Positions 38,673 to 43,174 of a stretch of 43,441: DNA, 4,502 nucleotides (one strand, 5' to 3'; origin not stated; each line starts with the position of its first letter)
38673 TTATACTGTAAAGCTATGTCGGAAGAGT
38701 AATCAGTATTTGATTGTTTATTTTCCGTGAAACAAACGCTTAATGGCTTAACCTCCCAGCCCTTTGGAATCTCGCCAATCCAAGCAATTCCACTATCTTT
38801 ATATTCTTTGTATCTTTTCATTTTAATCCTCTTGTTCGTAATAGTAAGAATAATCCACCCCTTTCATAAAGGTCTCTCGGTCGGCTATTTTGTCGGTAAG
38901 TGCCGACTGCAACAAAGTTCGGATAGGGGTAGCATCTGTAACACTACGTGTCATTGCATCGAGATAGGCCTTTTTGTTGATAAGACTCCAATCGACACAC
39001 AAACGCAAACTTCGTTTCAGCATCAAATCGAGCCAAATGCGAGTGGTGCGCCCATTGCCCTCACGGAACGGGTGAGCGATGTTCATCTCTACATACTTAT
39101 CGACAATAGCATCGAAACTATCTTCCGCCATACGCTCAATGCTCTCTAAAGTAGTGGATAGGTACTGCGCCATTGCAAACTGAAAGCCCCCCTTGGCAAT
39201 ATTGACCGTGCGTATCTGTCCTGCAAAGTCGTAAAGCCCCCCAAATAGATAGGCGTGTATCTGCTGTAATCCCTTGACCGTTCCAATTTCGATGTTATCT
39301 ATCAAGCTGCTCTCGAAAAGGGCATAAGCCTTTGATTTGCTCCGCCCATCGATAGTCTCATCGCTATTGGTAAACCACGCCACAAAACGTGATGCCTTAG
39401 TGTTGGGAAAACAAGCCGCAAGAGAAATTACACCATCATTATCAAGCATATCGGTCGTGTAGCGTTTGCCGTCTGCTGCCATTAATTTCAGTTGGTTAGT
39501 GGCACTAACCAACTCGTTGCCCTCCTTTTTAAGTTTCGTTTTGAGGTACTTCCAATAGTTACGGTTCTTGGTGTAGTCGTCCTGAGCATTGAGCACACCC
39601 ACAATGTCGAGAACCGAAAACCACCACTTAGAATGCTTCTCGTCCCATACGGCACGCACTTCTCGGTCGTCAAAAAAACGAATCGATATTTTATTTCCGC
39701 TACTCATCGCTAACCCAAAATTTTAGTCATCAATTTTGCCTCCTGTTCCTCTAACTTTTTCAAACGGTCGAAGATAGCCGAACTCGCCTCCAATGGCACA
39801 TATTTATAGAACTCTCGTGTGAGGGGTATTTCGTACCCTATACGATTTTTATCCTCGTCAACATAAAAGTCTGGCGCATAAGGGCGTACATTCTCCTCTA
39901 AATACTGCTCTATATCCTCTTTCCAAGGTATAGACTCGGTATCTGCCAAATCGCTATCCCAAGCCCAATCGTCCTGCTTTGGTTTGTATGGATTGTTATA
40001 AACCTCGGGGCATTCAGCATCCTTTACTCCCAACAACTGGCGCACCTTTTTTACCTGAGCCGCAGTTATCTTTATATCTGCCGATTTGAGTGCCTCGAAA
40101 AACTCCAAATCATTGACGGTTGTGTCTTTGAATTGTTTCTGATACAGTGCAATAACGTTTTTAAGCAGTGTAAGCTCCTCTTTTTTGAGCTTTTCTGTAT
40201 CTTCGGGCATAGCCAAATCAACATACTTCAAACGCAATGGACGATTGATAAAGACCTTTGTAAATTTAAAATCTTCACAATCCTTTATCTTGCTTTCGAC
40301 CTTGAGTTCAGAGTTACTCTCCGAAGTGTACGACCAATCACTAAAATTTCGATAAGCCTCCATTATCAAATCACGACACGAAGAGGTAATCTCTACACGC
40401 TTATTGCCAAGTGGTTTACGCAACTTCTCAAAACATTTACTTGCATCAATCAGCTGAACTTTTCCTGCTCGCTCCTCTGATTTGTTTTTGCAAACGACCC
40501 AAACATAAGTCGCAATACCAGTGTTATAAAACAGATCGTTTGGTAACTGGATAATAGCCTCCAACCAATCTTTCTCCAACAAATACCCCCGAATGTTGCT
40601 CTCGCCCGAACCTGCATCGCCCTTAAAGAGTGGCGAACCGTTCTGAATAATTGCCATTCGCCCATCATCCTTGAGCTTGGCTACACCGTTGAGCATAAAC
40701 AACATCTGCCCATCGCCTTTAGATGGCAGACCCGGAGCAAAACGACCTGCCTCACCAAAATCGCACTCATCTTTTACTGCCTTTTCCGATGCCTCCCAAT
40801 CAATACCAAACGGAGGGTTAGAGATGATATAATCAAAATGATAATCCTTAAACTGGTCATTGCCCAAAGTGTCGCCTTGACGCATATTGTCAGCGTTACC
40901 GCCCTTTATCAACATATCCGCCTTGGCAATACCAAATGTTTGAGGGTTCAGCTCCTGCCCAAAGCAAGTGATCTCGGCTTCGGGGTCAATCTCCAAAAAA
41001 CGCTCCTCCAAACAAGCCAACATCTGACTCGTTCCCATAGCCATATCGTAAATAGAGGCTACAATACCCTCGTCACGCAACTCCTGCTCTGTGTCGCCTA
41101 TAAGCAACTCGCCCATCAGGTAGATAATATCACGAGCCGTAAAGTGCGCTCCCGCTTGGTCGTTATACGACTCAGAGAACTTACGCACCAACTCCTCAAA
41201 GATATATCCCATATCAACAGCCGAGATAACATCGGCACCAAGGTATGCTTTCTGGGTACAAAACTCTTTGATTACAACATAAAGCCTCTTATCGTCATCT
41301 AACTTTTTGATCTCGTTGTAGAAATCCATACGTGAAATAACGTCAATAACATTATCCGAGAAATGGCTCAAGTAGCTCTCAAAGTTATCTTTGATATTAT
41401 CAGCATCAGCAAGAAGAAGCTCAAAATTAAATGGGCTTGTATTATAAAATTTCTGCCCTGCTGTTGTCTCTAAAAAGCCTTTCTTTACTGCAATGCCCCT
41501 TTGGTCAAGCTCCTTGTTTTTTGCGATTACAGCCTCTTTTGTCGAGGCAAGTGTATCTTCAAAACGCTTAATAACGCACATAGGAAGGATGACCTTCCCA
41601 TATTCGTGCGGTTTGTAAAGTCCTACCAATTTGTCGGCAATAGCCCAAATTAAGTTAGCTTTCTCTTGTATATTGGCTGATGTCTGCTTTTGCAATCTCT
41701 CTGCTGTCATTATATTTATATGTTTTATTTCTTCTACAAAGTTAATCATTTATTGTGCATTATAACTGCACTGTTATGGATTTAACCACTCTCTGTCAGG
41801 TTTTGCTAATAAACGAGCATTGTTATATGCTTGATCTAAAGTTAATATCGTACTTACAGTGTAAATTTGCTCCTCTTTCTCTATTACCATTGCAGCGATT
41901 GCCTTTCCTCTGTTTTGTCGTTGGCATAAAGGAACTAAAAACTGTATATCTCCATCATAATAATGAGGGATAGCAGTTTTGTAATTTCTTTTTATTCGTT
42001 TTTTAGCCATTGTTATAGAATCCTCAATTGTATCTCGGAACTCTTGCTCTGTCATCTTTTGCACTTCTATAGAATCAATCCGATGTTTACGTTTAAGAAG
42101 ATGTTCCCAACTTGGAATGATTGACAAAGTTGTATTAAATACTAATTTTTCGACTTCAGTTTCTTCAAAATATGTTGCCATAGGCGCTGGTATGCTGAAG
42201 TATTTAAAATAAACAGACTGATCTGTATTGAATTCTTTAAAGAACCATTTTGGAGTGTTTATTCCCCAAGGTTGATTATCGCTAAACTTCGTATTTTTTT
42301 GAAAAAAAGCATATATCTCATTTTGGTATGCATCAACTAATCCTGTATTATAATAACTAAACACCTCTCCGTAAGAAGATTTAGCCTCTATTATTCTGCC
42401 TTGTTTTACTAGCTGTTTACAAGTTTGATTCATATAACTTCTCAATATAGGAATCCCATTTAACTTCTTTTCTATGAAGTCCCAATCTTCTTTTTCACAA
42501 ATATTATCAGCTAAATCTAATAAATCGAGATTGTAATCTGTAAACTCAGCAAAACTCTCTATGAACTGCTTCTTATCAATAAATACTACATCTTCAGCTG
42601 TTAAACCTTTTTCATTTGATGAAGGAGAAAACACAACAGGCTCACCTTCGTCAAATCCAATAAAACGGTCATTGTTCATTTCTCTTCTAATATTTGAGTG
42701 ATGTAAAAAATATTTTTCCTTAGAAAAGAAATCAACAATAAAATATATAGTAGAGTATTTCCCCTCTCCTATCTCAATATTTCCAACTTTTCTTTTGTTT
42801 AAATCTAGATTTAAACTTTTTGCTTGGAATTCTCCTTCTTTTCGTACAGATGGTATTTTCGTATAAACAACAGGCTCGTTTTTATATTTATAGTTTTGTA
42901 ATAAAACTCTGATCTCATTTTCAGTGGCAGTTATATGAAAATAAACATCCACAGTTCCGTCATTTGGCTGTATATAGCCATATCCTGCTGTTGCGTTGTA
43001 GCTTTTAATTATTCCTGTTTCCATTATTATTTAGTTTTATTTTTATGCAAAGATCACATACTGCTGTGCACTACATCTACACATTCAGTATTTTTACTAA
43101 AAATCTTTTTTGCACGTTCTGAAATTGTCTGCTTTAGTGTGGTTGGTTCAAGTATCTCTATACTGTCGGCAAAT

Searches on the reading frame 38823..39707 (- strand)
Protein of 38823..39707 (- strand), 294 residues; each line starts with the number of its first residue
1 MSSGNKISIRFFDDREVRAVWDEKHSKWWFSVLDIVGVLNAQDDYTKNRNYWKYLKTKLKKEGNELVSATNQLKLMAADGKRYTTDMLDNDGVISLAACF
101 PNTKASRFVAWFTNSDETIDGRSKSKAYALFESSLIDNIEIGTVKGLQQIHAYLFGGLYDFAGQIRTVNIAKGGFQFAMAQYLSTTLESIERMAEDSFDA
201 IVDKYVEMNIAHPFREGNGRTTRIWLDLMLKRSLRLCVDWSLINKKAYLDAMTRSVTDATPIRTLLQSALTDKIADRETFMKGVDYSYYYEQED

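Call 9: search_protein_families(library=pfam, proteins=[window:38823-39707:-], max_evalue=0.01)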
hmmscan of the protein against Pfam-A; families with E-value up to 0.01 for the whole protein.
window:38823-39707:- (294 aa): 2 families
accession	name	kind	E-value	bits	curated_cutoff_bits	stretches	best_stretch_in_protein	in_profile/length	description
PF02661.23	Fic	-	3.2e-13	50.8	24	1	144-230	4-93/93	Fic/DOC family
PF02498.22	Bro-N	-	7.8e-07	30.1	25.6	1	16-114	1-92/96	BRO family, N-terminal domain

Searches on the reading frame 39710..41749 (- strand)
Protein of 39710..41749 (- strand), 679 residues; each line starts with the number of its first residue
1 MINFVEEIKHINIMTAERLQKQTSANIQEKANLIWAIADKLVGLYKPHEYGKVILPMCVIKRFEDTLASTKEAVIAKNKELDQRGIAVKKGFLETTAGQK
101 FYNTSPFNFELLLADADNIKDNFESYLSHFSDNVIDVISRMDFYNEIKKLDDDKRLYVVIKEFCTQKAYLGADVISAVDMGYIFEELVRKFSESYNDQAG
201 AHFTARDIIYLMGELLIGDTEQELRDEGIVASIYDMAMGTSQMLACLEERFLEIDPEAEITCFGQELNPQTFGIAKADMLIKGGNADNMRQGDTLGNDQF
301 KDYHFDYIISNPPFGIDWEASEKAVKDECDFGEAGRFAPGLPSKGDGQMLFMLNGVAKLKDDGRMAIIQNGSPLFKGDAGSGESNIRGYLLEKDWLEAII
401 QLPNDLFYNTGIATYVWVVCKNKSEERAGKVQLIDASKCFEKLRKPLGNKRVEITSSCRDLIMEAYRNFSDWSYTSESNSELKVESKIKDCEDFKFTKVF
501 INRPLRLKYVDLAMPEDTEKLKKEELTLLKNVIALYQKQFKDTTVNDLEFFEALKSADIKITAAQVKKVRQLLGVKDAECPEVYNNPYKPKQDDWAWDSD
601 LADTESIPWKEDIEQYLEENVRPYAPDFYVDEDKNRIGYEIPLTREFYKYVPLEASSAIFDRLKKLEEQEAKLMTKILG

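Call 9: search_protein_families(library=pfam, proteins=[window:39710-41749:-], max_evalue=0.01)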
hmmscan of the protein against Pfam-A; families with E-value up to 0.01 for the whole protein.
window:39710-41749:- (679 aa): 4 families
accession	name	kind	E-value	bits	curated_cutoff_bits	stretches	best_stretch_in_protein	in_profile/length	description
PF02384.22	N6_Mtase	-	2.2e-56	191.9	20.4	1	180-480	6-286/311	N-6 DNA Methylase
PF12161.14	HsdM_N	-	2.6e-21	77.1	24.5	1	32-163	3-135/135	HsdM N-terminal domain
PF07669.17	Eco57I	-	9.2e-07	29.5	25.3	1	287-406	50-170/171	Eco57I restriction-modification methylase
PF05175.20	MTS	-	0.0067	16.5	23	0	255-324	53-118/170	Methyltransferase small domain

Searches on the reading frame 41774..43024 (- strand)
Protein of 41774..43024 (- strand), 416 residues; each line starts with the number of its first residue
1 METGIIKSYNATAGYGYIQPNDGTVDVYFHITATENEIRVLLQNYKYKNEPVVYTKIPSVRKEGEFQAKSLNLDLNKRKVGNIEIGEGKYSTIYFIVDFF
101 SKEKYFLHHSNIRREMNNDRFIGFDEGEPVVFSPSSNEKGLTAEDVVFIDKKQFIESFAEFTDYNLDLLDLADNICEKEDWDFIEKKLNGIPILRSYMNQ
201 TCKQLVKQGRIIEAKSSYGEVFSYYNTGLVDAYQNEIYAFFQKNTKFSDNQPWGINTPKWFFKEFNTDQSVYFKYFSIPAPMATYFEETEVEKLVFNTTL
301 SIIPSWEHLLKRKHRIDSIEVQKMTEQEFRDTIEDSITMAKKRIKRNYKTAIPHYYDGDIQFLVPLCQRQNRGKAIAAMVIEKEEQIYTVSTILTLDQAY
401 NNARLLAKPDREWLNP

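Call 9: search_protein_families(library=pfam, proteins=[window:41774-43024:-], max_evalue=0.01)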
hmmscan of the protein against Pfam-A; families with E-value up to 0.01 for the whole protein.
window:41774-43024:- (416 aa): 2 families
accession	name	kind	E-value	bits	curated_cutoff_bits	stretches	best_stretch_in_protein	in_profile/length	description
PF12873.12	DUF3825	-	1.6e-55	188.8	27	1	175-413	4-238/238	Domain of unknown function (DUF3825)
PF00313.28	CSD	-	2e-12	47.3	27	1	3-41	2-41/66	'Cold-shock' DNA-binding domain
